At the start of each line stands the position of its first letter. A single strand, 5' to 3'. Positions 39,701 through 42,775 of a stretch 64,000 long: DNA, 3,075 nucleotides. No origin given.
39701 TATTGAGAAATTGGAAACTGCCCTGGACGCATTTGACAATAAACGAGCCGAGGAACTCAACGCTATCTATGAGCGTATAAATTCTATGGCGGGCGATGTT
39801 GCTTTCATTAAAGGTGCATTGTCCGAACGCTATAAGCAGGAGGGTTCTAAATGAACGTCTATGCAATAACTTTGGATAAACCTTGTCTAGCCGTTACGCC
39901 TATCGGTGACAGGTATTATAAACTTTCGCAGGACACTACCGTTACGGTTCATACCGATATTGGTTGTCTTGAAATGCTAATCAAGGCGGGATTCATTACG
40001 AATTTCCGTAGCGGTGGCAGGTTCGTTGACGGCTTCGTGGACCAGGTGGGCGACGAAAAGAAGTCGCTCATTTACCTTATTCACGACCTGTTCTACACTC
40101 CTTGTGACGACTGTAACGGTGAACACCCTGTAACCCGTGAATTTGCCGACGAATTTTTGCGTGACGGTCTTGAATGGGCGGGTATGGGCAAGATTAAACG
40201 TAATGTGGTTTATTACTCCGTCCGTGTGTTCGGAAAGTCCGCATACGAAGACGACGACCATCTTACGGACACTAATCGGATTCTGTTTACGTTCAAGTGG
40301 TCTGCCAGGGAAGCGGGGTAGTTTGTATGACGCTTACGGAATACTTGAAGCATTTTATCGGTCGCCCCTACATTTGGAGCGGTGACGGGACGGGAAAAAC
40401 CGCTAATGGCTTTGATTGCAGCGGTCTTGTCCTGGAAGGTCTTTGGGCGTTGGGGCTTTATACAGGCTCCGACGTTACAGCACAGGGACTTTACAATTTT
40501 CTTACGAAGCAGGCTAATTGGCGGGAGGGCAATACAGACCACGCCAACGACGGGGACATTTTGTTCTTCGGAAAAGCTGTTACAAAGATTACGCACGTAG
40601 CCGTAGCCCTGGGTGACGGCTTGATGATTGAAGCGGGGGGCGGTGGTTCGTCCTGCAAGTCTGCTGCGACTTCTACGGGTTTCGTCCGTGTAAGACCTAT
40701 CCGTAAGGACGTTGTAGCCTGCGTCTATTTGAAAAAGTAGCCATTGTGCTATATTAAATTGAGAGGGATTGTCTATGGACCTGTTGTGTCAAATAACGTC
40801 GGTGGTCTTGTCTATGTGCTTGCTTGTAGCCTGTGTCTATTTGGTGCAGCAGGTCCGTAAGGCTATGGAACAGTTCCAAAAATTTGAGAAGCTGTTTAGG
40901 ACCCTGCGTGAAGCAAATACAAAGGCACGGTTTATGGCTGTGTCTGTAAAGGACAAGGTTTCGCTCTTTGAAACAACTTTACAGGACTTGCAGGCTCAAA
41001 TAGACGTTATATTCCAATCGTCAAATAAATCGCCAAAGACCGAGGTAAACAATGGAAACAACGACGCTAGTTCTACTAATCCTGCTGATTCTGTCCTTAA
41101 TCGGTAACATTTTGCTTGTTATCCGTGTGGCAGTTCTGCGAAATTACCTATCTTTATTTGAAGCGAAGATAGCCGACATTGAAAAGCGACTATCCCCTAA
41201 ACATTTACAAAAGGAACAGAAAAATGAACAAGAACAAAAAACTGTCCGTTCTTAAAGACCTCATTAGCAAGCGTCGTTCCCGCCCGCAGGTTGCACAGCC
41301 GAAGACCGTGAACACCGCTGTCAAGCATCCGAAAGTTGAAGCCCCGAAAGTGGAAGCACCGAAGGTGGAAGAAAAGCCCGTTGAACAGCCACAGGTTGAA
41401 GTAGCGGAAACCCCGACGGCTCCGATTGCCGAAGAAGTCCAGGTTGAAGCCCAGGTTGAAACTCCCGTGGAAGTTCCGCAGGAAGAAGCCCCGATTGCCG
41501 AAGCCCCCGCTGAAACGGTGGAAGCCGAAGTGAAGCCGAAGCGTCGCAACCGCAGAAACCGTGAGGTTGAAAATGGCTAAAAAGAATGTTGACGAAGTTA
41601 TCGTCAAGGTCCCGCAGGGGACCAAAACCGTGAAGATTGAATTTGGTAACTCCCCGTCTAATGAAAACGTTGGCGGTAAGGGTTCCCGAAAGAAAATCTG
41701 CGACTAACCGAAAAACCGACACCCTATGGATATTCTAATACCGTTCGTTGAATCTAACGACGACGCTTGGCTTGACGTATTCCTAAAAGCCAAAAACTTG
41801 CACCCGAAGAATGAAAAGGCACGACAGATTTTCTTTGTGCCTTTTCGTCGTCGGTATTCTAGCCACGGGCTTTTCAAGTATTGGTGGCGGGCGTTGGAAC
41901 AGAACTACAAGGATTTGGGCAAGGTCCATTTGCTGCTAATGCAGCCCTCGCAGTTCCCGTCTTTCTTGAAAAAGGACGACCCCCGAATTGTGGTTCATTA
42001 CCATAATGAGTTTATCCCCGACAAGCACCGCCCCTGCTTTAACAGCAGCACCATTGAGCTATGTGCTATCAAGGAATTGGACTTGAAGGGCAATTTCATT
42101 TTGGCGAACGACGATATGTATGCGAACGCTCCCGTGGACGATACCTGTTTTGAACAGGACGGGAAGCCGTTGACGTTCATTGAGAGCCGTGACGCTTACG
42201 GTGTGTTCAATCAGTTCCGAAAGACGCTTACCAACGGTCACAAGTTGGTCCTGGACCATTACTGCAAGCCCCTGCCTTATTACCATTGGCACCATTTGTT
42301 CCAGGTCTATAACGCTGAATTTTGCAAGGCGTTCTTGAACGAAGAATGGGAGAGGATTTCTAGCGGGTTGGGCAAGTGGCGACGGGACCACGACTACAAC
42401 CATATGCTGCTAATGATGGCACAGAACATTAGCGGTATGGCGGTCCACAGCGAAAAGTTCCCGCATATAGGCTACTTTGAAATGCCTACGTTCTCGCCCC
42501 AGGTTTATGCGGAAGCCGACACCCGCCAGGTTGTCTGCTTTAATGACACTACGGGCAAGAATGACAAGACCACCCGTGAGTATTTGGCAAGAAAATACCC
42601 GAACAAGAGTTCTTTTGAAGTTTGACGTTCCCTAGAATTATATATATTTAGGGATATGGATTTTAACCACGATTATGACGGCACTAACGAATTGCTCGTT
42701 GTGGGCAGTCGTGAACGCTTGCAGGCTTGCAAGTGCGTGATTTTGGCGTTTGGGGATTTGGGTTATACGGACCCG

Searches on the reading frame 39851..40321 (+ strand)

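Call 48: search_protein_families(library=pfam, proteins=[window:39851-40321:+], max_evalue=0.01)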
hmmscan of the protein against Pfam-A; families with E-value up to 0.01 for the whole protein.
window:39851-40321:+ (156 aa): 1 family
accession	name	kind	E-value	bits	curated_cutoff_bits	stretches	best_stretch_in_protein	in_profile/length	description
PF07087.16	DUF1353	-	1e-07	31.9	22.5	1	36-124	12-91/91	Protein of unknown function (DUF1353)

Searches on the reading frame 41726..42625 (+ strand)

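Call 48: search_protein_families(library=pfam, proteins=[window:41726-42625:+], max_evalue=0.01)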
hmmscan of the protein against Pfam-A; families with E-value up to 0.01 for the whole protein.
window:41726-42625:+ (299 aa): 2 families
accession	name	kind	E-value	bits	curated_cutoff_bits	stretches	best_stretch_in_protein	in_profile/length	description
PF11380.13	Stealth_CR2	-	6.4e-17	62.2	39.4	1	43-144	1-101/108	Stealth protein CR2, conserved region 2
PF17103.10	Stealth_CR4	-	0.0031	17.8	27.4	1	266-298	7-44/55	Stealth protein CR4, conserved region 4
